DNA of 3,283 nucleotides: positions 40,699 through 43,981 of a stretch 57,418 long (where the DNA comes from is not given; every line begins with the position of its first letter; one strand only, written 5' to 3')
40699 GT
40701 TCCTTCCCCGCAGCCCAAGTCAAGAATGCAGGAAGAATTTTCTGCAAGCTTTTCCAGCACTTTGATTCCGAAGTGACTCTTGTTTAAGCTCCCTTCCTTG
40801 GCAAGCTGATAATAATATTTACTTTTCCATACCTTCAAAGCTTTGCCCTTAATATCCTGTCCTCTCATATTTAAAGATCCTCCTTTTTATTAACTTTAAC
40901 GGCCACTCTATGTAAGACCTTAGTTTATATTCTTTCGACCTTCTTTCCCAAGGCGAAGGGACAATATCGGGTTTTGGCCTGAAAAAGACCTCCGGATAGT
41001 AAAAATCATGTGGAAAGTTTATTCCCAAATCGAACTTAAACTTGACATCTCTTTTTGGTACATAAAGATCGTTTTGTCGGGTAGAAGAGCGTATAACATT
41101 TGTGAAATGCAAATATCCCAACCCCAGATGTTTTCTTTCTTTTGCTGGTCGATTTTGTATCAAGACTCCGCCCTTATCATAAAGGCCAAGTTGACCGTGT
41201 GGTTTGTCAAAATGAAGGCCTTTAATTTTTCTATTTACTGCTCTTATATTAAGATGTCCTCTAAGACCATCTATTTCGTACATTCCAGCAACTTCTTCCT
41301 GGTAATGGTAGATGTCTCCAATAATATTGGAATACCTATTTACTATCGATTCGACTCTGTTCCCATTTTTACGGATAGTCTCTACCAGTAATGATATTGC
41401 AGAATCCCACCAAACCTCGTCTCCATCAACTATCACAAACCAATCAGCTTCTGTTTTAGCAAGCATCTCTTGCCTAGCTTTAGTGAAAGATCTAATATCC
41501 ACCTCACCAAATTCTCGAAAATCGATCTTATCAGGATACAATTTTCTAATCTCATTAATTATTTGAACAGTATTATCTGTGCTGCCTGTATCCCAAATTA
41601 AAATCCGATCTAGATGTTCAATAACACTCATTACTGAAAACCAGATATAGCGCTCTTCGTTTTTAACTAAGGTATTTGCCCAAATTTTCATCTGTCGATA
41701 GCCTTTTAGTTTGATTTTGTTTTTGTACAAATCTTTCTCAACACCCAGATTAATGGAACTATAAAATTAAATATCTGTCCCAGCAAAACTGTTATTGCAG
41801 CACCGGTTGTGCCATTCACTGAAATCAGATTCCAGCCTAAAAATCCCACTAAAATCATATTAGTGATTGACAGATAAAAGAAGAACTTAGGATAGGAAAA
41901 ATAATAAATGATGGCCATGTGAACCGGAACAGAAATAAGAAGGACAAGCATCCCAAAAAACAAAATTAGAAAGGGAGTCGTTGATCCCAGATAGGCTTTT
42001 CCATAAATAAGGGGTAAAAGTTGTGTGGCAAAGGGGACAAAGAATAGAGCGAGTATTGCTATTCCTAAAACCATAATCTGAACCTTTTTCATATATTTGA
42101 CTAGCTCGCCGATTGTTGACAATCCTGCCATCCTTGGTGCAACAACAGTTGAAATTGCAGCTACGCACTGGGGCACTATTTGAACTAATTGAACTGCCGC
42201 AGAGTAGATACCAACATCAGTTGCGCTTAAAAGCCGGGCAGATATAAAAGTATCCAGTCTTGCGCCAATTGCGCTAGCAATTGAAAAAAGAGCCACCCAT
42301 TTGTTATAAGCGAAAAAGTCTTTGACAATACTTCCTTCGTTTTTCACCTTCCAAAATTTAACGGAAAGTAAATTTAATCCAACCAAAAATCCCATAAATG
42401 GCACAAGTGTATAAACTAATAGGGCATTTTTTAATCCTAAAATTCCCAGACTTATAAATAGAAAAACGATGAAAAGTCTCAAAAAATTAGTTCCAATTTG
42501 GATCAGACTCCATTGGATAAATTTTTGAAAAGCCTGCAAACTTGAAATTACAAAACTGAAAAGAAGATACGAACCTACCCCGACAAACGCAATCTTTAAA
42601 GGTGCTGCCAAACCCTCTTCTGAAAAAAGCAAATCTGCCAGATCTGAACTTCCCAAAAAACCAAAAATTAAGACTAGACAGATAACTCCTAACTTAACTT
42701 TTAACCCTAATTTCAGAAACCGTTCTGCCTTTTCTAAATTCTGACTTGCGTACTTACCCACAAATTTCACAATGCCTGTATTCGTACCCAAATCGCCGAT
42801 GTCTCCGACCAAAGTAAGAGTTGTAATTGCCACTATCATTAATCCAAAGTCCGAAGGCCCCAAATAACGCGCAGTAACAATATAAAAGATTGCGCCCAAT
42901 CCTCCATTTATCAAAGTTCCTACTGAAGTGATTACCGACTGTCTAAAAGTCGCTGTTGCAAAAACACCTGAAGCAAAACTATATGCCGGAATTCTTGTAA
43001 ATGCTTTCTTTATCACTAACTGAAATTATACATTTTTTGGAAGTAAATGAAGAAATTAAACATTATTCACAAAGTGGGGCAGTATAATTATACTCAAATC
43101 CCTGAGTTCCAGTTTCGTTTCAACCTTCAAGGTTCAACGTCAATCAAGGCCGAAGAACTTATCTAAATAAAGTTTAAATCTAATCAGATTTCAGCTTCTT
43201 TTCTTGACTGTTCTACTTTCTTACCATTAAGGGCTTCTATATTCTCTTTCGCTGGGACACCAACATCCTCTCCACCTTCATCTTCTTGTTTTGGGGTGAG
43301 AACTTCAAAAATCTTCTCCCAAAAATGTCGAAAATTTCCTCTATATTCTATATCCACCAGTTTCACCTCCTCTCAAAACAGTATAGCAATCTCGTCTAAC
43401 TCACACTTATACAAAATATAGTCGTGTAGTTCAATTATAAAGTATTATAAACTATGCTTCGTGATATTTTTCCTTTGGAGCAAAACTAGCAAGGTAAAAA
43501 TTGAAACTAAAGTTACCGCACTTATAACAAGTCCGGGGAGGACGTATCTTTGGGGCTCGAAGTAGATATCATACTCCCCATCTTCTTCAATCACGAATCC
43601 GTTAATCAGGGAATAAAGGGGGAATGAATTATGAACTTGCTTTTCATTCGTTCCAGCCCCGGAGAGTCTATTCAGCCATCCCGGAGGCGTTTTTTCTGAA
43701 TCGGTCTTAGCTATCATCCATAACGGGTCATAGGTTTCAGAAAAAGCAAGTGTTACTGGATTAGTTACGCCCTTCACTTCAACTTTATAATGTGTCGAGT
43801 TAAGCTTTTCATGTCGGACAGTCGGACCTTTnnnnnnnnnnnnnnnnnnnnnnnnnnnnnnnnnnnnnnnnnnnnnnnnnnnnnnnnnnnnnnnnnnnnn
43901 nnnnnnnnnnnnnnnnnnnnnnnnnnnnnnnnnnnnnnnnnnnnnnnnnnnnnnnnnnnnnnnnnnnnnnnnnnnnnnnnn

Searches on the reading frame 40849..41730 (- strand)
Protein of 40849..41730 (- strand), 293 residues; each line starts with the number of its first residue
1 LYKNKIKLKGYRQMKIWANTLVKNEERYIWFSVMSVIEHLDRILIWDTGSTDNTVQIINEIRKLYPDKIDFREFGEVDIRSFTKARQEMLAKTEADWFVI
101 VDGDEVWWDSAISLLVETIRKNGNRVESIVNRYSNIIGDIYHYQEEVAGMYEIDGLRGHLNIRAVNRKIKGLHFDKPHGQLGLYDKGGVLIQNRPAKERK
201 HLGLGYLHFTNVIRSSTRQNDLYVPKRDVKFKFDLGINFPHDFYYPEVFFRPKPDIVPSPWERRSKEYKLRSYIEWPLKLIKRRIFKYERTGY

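Call 39: search_protein_families(library=pfam, proteins=[window:40849-41730:-], max_evalue=0.001)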
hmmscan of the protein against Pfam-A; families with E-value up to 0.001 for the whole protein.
window:40849-41730:- (293 aa): 2 families
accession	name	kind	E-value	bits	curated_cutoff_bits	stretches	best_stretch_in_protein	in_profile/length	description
PF00535.33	Glycos_transf_2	-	5.4e-14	52.9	23.3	1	22-152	6-132/168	Glycosyl transferase family 2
PF13704.12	Glyco_tranf_2_4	-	0.00033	21.5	27.5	1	40-108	19-85/98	Glycosyl transferase family 2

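Call 82: search_solved_structures(query=window:40849-41730:-, max_evalue=0.001)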
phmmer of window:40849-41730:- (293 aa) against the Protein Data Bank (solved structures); distinct sequences matched with E-value up to 0.001: 2.
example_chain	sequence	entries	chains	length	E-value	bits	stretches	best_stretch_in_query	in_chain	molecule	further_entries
22ao_A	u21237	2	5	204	1.8e-07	34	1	17-107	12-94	GmaR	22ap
7msk_A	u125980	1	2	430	6.8e-05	25.5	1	17-111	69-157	Glyco_trans_2-like domain-containing protein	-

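Call 84: search_protein_families(library=ncbifam, proteins=[window:40849-41730:-], max_evalue=0.001)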
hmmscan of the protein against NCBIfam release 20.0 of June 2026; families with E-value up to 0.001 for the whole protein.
window:40849-41730:- (293 aa): 2 families
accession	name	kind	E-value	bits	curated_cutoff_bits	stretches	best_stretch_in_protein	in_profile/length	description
TIGR04195.1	S_glycosyl_SunS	equivalog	1.9e-06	27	350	1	18-109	61-146/421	SunS family peptide S-glycosyltransferase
NF038302.1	EPS_HpsE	equivalog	0.0007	18.6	300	1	43-106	36-98/307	hormogonium polysaccharide biosynthesis glycosyltransferase HpsE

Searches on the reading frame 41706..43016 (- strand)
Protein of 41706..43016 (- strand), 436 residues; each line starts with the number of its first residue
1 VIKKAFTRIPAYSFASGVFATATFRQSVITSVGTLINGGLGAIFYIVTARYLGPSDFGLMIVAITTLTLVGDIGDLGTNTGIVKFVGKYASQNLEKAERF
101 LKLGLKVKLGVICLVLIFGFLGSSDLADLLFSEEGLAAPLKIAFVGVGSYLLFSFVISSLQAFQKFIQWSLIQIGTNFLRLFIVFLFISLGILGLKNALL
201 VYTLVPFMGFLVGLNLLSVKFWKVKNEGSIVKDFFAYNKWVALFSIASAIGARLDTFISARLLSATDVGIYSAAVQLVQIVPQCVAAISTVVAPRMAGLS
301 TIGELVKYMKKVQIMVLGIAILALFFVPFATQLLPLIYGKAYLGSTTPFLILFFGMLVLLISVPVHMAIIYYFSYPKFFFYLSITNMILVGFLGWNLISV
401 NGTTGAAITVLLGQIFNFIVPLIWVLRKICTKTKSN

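Call 39: search_protein_families(library=pfam, proteins=[window:41706-43016:-], max_evalue=0.001)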
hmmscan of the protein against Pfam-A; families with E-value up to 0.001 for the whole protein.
window:41706-43016:- (436 aa): 2 families
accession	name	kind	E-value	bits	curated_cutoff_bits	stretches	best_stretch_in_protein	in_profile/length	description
PF01943.22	Polysacc_synt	-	2.4e-27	96.5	28.2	1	27-297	5-271/274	Polysaccharide biosynthesis protein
PF13440.11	Polysacc_synt_3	-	9.2e-13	48.5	23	1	48-345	2-291/293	Polysaccharide biosynthesis protein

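Call 84: search_protein_families(library=ncbifam, proteins=[window:41706-43016:-], max_evalue=0.001)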
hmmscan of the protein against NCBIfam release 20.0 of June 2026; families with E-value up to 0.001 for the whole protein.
window:41706-43016:- (436 aa): 2 families
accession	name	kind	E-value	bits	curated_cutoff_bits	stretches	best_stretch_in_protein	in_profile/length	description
NF007773.0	PRK10459.1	equivalog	4.8e-07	29.1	273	1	30-431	14-408/492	MOP flippase family protein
TIGR02900.1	spore_V_B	equivalog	0.00093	18.1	372.3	0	24-427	2-433/488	stage V sporulation protein B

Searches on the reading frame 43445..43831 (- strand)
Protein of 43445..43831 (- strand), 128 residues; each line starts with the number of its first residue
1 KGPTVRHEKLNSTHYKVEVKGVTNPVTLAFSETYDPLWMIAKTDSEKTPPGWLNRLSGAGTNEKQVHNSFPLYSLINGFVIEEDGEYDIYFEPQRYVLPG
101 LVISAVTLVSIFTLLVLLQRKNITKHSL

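Call 44: search_protein_families(library=pfam, proteins=[window:43445-43831:-], max_evalue=10)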
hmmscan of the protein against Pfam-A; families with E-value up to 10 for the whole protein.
window:43445-43831:- (128 aa): 1 family
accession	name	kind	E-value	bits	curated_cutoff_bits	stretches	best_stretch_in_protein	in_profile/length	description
PF25343.1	PH_UBFD1_C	-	0.2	12.5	27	1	6-97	18-104/113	C-terminal PH-like domain in UBFD1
